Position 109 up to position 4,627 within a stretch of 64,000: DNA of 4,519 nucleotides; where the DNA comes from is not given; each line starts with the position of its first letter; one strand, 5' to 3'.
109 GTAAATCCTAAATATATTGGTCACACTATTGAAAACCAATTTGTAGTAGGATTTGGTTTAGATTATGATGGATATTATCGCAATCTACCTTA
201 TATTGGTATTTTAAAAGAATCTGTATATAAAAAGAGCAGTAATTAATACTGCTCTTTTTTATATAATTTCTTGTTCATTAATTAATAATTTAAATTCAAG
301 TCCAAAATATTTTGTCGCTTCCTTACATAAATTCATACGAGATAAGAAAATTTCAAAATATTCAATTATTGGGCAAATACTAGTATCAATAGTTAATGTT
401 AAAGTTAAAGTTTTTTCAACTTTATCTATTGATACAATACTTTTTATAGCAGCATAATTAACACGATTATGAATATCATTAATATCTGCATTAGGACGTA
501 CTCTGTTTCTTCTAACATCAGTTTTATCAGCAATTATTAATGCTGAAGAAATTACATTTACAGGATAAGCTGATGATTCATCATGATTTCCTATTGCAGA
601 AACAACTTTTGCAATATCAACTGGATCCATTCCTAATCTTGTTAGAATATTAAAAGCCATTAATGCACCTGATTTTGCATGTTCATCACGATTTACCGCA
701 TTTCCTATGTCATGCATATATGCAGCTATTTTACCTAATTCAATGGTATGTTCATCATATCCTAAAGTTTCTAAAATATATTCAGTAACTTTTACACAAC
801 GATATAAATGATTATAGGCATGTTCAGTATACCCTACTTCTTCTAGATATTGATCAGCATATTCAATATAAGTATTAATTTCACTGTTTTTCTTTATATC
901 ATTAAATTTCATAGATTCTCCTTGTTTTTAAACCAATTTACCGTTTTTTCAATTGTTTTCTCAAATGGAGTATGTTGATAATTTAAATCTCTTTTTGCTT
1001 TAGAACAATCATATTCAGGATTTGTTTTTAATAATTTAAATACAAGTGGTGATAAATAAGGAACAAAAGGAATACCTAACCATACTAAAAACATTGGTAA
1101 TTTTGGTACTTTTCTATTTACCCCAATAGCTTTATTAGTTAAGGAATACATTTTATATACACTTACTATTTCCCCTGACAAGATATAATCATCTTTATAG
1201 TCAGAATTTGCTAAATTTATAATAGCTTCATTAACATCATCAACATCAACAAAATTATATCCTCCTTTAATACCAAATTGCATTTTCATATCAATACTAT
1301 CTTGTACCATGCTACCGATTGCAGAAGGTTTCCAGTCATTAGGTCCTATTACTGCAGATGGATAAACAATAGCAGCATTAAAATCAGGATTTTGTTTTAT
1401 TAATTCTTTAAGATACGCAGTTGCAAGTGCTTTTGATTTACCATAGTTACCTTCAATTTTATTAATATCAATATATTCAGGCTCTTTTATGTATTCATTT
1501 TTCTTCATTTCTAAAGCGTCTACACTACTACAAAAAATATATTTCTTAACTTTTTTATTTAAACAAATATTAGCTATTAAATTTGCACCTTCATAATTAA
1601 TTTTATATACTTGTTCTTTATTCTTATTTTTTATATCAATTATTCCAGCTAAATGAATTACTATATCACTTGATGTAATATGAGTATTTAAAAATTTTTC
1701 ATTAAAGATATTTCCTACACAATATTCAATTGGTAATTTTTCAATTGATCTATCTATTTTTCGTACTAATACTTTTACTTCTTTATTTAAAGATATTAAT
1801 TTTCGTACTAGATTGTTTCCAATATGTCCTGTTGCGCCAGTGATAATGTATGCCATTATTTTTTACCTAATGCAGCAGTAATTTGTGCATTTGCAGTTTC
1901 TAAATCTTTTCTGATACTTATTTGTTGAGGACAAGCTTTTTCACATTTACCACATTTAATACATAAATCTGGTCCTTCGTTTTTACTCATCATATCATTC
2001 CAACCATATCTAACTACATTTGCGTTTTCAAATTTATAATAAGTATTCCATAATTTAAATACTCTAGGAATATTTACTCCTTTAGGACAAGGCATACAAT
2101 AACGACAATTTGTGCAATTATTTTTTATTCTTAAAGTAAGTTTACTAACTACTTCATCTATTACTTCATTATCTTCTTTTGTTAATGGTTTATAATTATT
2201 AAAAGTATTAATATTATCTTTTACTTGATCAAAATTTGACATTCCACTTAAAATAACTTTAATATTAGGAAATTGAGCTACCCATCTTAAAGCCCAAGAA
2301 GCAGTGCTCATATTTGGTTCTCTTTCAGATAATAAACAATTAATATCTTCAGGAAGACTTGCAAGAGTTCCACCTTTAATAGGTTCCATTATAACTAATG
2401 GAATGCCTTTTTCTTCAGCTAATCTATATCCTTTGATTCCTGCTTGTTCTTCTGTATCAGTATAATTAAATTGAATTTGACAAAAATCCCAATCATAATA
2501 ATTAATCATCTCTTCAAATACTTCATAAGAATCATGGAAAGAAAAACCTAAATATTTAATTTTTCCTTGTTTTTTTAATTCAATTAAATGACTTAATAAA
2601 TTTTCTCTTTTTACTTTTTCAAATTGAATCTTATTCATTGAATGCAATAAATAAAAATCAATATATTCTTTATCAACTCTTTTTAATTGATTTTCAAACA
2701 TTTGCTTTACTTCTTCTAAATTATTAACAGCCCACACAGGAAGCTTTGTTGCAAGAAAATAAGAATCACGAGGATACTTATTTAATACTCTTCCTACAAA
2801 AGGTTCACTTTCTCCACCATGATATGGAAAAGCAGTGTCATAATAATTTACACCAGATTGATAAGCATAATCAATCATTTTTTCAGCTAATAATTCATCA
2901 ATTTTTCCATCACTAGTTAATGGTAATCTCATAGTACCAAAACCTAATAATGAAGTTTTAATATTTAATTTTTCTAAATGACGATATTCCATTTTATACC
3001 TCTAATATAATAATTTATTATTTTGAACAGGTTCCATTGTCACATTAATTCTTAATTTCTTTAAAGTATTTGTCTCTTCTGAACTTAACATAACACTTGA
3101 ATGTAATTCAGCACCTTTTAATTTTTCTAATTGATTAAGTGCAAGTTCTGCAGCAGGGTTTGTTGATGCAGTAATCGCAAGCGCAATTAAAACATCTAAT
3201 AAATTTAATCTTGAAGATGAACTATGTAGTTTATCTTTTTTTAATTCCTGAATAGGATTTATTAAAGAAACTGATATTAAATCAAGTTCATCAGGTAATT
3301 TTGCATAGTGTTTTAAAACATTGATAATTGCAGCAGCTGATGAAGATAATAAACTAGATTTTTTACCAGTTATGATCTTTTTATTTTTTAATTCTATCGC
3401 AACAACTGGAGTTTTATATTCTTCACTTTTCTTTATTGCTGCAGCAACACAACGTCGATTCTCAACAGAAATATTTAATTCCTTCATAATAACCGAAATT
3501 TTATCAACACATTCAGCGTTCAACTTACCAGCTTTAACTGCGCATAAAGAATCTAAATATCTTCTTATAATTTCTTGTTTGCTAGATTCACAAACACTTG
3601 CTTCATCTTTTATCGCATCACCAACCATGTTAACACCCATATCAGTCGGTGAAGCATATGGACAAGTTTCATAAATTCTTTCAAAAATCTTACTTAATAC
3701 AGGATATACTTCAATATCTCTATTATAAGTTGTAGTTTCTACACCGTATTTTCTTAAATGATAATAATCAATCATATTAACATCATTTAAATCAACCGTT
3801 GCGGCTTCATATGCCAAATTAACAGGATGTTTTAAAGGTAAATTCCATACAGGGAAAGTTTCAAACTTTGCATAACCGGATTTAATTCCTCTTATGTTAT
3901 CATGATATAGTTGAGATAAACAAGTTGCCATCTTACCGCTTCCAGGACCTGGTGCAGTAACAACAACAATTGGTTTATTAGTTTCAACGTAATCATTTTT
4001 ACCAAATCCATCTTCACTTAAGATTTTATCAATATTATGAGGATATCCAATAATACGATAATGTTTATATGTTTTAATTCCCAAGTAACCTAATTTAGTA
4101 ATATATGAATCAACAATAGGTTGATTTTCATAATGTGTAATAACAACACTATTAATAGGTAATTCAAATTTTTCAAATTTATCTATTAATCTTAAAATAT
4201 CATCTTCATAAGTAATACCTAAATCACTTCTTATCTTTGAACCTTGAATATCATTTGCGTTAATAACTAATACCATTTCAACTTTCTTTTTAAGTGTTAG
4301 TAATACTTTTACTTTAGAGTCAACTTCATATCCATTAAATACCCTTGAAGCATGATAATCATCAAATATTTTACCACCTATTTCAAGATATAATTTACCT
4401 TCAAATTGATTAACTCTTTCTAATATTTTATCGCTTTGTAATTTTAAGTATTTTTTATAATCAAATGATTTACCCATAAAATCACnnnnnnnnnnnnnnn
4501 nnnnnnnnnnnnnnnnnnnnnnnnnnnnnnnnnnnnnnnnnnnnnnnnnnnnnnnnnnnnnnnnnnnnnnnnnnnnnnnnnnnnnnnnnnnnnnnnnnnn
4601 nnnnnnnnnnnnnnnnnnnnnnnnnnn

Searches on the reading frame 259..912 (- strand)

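Call 5: search_protein_families(library=pfam, proteins=[window:259-912:-], max_evalue=0.01)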
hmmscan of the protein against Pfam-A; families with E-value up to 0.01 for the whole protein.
window:259-912:- (217 aa): 1 family
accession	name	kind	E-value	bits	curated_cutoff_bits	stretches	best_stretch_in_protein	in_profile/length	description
PF01966.28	HD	-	3.6e-08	34.2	22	1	33-132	2-111/116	HD domain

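Call 6: search_protein_families(library=ncbifam, proteins=[window:259-912:-], max_evalue=0.01)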
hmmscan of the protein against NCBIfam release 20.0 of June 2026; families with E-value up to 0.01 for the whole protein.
window:259-912:- (217 aa): 5 families
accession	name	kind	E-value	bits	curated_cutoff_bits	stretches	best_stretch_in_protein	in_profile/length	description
NF002895.0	PRK03381.1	equivalog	1.6e-05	23.2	631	1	62-110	448-495/782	[protein-PII] uridylyltransferase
TIGR00277.1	HDIG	domain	9.1e-05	22.3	27.6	1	28-87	1-66/84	HDIG domain-containing metalloprotein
TIGR03319.1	RNase_Y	equivalog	0.00018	20.2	454.35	1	28-136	326-425/514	ribonuclease Y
TIGR01693.1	UTase_glnD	equivalog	0.00077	17.8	519.4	1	61-110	469-517/850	[protein-PII] uridylyltransferase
NF001265.0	PRK00227.1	equivalog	0.0064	14.7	799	1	62-111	407-455/693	[protein-PII] uridylyltransferase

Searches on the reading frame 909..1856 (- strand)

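Call 5: search_protein_families(library=pfam, proteins=[window:909-1856:-], max_evalue=0.01)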
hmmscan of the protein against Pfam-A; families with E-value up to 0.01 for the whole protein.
window:909-1856:- (315 aa): 8 families
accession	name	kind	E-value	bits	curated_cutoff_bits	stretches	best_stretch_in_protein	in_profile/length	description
PF01370.27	Epimerase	-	5.3e-22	78.8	20.9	1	4-218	2-227/240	NAD dependent epimerase/dehydratase family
PF01073.25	3Beta_HSD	-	9e-21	74.6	22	1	4-213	1-226/280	3-beta hydroxysteroid dehydrogenase/isomerase family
PF07993.18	NAD_binding_4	-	1.1e-14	54.7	20.1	2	58-195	84-228/258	Male sterility protein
PF13460.12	NAD_binding_10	-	2e-10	41.3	27.2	1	7-167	1-144/184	NAD(P)H-binding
PF16363.11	GDP_Man_Dehyd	-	1.5e-08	35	27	1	4-249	1-271/332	GDP-mannose 4,6 dehydratase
PF02719.21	Polysacc_synt_2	-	3.8e-07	30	20.2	1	4-112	2-129/293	Polysaccharide biosynthesis protein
PF05368.20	NmrA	-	1.3e-06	28.7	27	1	5-128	7-124/298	NmrA-like family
PF04321.23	RmlD_sub_bind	-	1.1e-05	25.2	27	1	3-149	3-136/287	RmlD substrate binding domain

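Call 6: search_protein_families(library=ncbifam, proteins=[window:909-1856:-], max_evalue=0.01)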
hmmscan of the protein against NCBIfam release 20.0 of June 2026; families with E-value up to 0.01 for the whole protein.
window:909-1856:- (315 aa): 23 families
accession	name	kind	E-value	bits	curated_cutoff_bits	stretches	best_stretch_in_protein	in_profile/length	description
TIGR03466.1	HpnA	hypoth_equivalog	4.2e-50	170.5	367.65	1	3-313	3-325/327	hopanoid-associated sugar epimerase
NF052578.1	StrlDmthSdmBMthl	equivalog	3.4e-36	125.7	600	1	1-313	1-326/328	sterol demethylase protein SdmB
NF042423.1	oxyalk_red_Shew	equivalog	8.4e-17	61.2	580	1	4-174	12-179/331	2-alkyl-3-oxoalkanoate reductase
TIGR01179.1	galE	equivalog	1.5e-12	47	262.3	1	4-171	3-178/332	UDP-glucose 4-epimerase GalE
TIGR02197.1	heptose_epim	equivalog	4.9e-12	45.6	274.6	1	4-188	2-189/316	ADP-glyceromanno-heptose 6-epimerase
TIGR01746.1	Thioester-redct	subfamily_domain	3.9e-11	42.8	213.35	2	62-232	88-260/371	thioester reductase domain-containing protein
NF005539.0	PRK07201.1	equivalog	2.4e-10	39.8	549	1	1-172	1-180/657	SDR family oxidoreductase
NF042422.1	oxyalk_red_OleD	equivalog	4.3e-10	39.5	580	1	1-210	1-206/329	2-alkyl-3-oxoalkanoate reductase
NF043036.1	ErythonDh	equivalog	1.7e-09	37.3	325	1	1-151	1-162/321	D-erythronate dehydrogenase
TIGR04180.1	EDH_00030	hypoth_equivalog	2e-09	37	475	1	4-221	2-230/297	NAD-dependent 4,6-dehydratase LegB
NF041293.1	G6PDh_Azf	equivalog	2.2e-09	37.1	400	1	4-119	6-123/252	NAD-dependent glucose-6-phosphate dehydrogenase Azf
TIGR01777.1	yfcH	hypoth_equivalog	1.8e-08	34.4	207.35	1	4-125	2-126/292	TIGR01777 family oxidoreductase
NF007956.0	PRK10675.1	subfamily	4.1e-08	32.7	394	1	2-165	2-176/338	UDP-glucose 4-epimerase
TIGR03589.1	PseB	equivalog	1.7e-06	27.2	407.75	1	4-112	8-126/324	UDP-N-acetylglucosamine 4,6-dehydratase (inverting)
TIGR02622.1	CDP_4_6_dhtase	equivalog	8.1e-06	25.2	278.45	0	5-178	9-200/352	CDP-glucose 4,6-dehydratase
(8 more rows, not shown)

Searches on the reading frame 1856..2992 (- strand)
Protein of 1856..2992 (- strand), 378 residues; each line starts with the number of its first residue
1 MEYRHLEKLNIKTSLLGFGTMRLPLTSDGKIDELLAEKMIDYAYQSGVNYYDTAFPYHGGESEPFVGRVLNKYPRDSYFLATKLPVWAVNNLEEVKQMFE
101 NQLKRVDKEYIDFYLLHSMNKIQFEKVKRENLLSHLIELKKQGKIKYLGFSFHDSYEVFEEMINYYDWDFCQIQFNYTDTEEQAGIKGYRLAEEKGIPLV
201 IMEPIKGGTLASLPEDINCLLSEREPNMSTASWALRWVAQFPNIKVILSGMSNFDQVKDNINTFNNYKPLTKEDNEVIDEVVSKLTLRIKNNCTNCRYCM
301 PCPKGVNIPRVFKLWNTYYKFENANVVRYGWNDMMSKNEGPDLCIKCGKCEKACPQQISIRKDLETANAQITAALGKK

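Call 5: search_protein_families(library=pfam, proteins=[window:1856-2992:-], max_evalue=0.01)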
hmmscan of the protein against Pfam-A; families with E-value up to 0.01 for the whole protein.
window:1856-2992:- (378 aa): 10 families
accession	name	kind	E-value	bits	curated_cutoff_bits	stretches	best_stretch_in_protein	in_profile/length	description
PF00248.27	Aldo_ket_red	-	2e-43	149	24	1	16-282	2-290/291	Aldo/keto reductase family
PF13187.11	Fer4_9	-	9.4e-10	38.8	27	1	292-357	1-50/52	4Fe-4S dicluster domain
PF13534.11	Fer4_17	-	4.9e-08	33.8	22.2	1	292-359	1-61/61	4Fe-4S dicluster domain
PF13183.11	Fer4_8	-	4.5e-07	30.8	27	1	291-358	3-68/68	4Fe-4S dicluster domain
PF13746.11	Fer4_18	-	3.3e-06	27.7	27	1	337-366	54-83/114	4Fe-4S dicluster domain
PF00037.32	Fer4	-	1.9e-05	24.7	21.1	1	341-356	5-20/24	4Fe-4S binding domain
PF13237.11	Fer4_10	-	2e-05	24.8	25.5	2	340-362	5-28/53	4Fe-4S dicluster domain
PF12837.12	Fer4_6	-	0.0002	21.6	25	1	341-355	6-20/24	4Fe-4S binding domain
PF14697.11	Fer4_21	-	0.001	19.6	35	0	342-358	6-26/59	4Fe-4S dicluster domain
PF12800.12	Fer4_4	-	0.0027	18.4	24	1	341-356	1-16/17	4Fe-4S binding domain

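Call 6: search_protein_families(library=ncbifam, proteins=[window:1856-2992:-], max_evalue=0.01)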
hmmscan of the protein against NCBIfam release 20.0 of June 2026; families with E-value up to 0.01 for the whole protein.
window:1856-2992:- (378 aa): 17 families
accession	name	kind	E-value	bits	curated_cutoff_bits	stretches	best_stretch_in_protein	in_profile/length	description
NF049922.1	MethglyxlRedYdjG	equivalog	1.3e-19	70.5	550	1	4-211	4-226/326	NADH-dependent methylglyoxal reductase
TIGR01293.1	Kv_beta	subfamily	2.6e-13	49.7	365.4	1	1-162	1-163/319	voltage-dependent potassium channel subunit beta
NF008598.0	PRK11565.1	equivalog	8e-09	35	425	1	37-152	31-139/275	2,5-didehydrogluconate reductase DkgA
NF007912.0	PRK10625.1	equivalog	3.7e-08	33.1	415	1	1-160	1-188/346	NADP(H)-dependent aldo-keto reductase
NF007695.0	PRK10376.1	subfamily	2.9e-07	29.9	280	1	15-264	19-271/290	oxidoreductase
NF008377.0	PRK11172.1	equivalog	4.5e-05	22.8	327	1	16-152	6-130/267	2,5-didehydrogluconate reductase DkgB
TIGR00314.1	cdhA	equivalog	7e-05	20.8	781.3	1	287-369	395-464/784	CO dehydrogenase/acetyl-CoA synthase complex subunit alpha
NF007388.0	PRK09912.1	subfamily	0.00017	20.6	448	0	228-283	279-333/346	L-glyceraldehyde 3-phosphate reductase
TIGR01971.1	NuoI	subfamily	0.0025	17.4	113.05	1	327-364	27-65/121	NADH-quinone oxidoreductase, chain I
NF008369.0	PRK11168.1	equivalog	0.0028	16.6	278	1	328-372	44-88/401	anaerobic glycerol-3-phosphate dehydrogenase subunit C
NF058577.1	FdxA_fam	equivalog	0.003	17.7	65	1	342-356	36-50/52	4Fe-4S ferredoxin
TIGR02936.1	fdxN_nitrog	equivalog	0.0031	17.6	80.55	0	342-362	21-41/91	ferredoxin III, nif-specific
NF041837.1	rnfC_Methano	equivalog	0.0034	16.3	650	1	263-374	330-429/438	Rnf electron transport complex subunit RnfC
NF040864.1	HgcB_ferredoxin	equivalog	0.0048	16.7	99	0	285-377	9-80/93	mercury methylation ferredoxin HgcB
TIGR01945.1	rnfC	subfamily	0.0068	15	245.95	0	269-372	341-432/435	RnfABCDGE type electron transport complex subunit C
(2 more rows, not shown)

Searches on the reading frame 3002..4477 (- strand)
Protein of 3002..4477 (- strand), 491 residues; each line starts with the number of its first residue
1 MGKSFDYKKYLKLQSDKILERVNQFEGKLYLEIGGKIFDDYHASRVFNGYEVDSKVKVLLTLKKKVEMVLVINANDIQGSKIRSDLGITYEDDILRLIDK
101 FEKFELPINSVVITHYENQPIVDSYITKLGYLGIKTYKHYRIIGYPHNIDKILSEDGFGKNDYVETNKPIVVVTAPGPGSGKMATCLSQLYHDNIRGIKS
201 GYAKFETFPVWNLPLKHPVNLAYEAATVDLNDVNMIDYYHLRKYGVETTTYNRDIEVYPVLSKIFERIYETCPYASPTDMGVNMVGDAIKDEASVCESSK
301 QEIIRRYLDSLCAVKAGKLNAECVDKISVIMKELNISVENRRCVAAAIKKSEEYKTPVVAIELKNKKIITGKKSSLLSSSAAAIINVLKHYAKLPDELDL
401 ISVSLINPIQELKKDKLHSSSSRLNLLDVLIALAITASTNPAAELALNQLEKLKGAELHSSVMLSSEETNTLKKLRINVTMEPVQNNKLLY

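Call 5: search_protein_families(library=pfam, proteins=[window:3002-4477:-], max_evalue=0.01)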
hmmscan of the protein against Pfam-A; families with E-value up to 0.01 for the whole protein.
window:3002-4477:- (491 aa): 2 families
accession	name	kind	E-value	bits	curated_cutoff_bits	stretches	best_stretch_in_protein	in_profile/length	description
PF08903.17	DUF1846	-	5.1e-161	535.5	27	1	4-334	2-332/333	Domain of unknown function DUF1846, N-terminal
PF20921.3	DUF1846_C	-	2.8e-50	170.5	27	1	339-491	1-153/153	Domain of unknown function DUF1846, C-terminal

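Call 6: search_protein_families(library=ncbifam, proteins=[window:3002-4477:-], max_evalue=0.01)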
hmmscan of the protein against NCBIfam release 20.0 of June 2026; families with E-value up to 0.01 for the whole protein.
window:3002-4477:- (491 aa): 1 family
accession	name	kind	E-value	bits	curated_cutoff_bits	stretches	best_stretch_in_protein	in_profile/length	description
NF010184.0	PRK13663.1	equivalog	1.2e-219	730.1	631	1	3-491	4-492/494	hypothetical protein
